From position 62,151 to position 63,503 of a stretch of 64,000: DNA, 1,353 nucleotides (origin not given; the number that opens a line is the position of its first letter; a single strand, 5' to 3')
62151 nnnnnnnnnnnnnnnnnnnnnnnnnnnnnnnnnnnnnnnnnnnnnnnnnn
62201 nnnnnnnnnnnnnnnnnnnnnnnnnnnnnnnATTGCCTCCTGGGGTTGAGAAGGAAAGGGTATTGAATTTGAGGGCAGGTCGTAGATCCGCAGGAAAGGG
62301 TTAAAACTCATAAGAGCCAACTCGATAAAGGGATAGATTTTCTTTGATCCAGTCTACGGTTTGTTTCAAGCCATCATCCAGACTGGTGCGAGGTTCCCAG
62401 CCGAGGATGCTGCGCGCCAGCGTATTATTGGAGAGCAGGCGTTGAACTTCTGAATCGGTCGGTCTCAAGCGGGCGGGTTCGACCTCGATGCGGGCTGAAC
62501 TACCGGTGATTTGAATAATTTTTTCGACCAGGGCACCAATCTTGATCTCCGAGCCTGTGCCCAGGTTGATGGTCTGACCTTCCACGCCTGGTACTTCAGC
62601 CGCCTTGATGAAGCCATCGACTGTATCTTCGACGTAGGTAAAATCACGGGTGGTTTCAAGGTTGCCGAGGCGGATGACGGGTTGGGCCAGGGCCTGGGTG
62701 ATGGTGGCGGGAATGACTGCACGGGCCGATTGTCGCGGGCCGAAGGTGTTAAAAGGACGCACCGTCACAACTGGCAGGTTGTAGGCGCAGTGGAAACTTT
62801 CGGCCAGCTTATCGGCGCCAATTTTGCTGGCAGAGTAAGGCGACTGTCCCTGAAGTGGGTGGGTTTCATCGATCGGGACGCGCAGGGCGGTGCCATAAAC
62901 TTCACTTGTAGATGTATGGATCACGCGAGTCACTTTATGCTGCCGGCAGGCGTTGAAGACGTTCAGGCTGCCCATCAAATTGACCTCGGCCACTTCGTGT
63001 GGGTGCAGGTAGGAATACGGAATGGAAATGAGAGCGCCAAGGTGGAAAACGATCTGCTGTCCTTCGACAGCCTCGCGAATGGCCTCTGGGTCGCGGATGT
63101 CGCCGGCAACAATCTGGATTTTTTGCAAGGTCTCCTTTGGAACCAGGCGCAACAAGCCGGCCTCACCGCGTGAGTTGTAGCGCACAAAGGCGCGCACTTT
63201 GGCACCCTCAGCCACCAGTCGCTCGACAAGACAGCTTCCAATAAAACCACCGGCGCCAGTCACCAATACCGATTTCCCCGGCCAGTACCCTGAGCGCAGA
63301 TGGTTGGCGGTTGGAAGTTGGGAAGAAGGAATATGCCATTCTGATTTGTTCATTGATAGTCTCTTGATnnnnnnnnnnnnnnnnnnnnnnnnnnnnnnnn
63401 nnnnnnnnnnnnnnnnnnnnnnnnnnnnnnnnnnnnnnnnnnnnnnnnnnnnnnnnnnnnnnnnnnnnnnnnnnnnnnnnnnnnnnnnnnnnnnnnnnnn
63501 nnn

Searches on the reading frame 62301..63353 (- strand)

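Call 81: search_protein_families(library=pfam, proteins=[window:62301-63353:-], max_evalue=0.00001)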
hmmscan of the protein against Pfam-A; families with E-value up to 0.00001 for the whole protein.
window:62301-63353:- (350 aa): 9 families
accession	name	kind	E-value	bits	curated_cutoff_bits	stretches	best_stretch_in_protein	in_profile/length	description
PF16363.11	GDP_Man_Dehyd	-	4.3e-70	237.2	27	1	30-332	1-332/332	GDP-mannose 4,6 dehydratase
PF01370.27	Epimerase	-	4.6e-55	187.1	20.9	1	29-265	1-240/240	NAD dependent epimerase/dehydratase family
PF01073.25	3Beta_HSD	-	1.4e-26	93.6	22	1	30-252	1-229/280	3-beta hydroxysteroid dehydrogenase/isomerase family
PF02719.21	Polysacc_synt_2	-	1.8e-21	77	20.2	1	29-309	1-276/293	Polysaccharide biosynthesis protein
PF07993.18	NAD_binding_4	-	2e-17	63.6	20.1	1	31-205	1-209/258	Male sterility protein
PF13460.12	NAD_binding_10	-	3.9e-14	53.4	27.2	1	33-186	1-133/184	NAD(P)H-binding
PF00106.31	adh_short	-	5.1e-11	42.8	26.6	1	27-98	1-70/195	short chain dehydrogenase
PF04321.23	RmlD_sub_bind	-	1.1e-09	38.2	27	1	28-182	2-134/287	RmlD substrate binding domain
PF05368.20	NmrA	-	1.2e-08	35.3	27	1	27-104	3-75/298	NmrA-like family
